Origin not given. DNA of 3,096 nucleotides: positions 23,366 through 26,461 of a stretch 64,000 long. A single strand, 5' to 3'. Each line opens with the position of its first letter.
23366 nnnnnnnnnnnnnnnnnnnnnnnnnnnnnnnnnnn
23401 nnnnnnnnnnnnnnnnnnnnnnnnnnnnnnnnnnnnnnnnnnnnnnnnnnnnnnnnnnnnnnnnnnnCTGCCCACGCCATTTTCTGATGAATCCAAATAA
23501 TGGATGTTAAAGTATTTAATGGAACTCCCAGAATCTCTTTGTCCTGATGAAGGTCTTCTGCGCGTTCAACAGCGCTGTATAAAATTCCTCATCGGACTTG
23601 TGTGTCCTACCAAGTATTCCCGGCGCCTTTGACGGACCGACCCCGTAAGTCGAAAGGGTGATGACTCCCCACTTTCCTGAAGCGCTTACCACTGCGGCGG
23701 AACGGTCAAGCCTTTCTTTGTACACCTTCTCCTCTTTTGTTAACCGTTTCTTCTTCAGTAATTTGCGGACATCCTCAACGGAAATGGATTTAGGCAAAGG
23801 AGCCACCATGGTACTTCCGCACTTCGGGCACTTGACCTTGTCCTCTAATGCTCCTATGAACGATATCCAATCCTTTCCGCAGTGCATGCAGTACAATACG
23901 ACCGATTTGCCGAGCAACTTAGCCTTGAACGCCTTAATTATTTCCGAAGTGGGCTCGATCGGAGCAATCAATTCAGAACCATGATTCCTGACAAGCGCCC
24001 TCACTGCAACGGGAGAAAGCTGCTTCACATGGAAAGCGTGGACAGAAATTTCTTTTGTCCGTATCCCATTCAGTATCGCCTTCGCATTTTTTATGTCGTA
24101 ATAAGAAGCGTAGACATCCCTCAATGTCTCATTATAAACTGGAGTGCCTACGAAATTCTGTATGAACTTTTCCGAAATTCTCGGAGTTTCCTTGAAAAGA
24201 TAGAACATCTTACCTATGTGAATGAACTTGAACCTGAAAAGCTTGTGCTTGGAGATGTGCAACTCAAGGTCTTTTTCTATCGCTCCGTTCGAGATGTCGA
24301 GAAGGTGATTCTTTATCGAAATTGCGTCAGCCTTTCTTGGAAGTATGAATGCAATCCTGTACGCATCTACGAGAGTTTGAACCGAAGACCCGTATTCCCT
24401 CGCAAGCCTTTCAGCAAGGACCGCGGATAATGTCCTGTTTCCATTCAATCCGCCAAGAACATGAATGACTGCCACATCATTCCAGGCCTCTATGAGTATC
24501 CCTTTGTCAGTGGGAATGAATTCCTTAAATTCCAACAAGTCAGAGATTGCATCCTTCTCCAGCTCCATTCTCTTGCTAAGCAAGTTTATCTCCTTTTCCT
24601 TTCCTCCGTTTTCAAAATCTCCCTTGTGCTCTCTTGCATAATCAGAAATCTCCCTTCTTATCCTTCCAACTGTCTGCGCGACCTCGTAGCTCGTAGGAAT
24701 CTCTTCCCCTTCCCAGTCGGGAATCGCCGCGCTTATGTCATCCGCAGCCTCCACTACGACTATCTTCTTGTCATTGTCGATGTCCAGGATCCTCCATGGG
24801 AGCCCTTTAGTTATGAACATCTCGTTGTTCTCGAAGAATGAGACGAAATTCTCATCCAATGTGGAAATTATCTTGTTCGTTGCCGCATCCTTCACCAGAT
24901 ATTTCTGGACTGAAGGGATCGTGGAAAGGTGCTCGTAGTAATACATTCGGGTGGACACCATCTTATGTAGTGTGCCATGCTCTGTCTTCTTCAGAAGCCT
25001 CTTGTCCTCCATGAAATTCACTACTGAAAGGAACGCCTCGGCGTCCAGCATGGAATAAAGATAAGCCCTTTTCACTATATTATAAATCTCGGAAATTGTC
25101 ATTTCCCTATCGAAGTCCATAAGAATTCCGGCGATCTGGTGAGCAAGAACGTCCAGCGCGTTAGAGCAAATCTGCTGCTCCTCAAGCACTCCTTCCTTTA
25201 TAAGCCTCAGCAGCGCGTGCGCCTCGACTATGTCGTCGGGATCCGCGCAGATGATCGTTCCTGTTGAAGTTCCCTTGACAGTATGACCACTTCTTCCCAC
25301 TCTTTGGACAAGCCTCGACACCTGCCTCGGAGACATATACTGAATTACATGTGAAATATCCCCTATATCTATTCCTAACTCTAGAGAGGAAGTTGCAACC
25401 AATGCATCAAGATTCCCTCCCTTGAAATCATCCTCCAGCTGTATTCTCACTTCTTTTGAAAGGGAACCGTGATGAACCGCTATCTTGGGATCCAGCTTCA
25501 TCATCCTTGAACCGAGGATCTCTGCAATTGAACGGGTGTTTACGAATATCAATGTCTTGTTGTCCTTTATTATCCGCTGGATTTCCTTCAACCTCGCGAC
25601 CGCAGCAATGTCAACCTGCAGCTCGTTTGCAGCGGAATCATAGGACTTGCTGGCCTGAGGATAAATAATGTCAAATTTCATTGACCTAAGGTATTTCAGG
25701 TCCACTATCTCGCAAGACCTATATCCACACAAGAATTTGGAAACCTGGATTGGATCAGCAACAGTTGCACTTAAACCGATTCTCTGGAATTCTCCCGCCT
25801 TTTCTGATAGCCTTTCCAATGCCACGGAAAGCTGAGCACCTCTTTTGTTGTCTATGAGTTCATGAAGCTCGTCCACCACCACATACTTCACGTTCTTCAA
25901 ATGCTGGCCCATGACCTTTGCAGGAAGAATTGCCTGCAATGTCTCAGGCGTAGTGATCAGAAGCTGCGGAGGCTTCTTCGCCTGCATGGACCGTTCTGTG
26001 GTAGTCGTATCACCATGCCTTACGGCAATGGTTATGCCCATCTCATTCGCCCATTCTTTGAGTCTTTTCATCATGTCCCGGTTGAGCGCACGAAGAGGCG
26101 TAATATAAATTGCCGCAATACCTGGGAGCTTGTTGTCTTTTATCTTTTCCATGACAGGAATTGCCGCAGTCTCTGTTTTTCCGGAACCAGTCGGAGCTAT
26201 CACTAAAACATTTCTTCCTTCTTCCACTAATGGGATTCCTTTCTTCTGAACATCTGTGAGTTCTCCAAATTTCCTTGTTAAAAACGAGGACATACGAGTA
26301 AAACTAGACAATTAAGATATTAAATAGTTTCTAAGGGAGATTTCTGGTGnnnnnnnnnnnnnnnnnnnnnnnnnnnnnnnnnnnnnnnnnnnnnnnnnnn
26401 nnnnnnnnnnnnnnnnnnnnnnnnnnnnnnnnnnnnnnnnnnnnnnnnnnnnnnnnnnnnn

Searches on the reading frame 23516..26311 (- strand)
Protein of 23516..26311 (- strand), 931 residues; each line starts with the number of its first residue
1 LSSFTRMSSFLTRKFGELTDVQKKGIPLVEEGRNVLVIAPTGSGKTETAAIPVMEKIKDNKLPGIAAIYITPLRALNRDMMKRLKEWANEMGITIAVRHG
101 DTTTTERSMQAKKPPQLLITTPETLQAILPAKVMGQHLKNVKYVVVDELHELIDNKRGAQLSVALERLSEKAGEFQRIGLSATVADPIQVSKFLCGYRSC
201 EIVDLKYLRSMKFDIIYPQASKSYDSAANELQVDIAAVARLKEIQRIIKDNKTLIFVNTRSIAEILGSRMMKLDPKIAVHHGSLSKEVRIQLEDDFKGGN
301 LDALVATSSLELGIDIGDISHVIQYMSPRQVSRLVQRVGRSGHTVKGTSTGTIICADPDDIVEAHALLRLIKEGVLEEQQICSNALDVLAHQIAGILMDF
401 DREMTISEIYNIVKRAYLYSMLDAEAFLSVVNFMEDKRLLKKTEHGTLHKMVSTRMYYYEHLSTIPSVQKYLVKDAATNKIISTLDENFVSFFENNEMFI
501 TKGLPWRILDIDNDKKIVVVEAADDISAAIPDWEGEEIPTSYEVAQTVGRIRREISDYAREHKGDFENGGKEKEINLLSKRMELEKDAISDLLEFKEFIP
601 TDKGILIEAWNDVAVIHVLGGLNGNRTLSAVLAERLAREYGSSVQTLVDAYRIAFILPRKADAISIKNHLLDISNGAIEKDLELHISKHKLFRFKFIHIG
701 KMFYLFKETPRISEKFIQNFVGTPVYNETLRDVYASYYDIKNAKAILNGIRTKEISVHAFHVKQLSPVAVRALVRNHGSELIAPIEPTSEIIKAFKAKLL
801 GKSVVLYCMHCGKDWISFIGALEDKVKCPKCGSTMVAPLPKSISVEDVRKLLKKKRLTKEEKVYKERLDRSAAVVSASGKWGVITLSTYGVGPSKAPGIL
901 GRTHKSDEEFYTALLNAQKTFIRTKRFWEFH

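Call 27: search_protein_families(library=pfam, proteins=[window:23516-26311:-], max_evalue=0.00001)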
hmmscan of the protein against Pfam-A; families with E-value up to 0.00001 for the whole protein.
window:23516-26311:- (931 aa): 5 families
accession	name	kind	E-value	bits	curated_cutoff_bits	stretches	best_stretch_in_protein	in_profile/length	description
PF00270.35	DEAD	-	5.5e-41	140.5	26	1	19-187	1-163/167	DEAD/DEAH box helicase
PF08494.16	DEAD_assoc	-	1e-25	91.2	23.5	1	599-769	1-191/191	DEAD/H associated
PF00271.37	Helicase_C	-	2.1e-23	83.1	23.5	1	242-342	4-107/110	Helicase conserved C-terminal domain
PF19306.5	WH_Lhr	-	9.5e-14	51.6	27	1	371-521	3-160/168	Large helicase-related protein, winged helix domain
PF04851.21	ResIII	-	4.3e-13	50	22.5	1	30-184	21-162/164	Type III restriction enzyme, res subunit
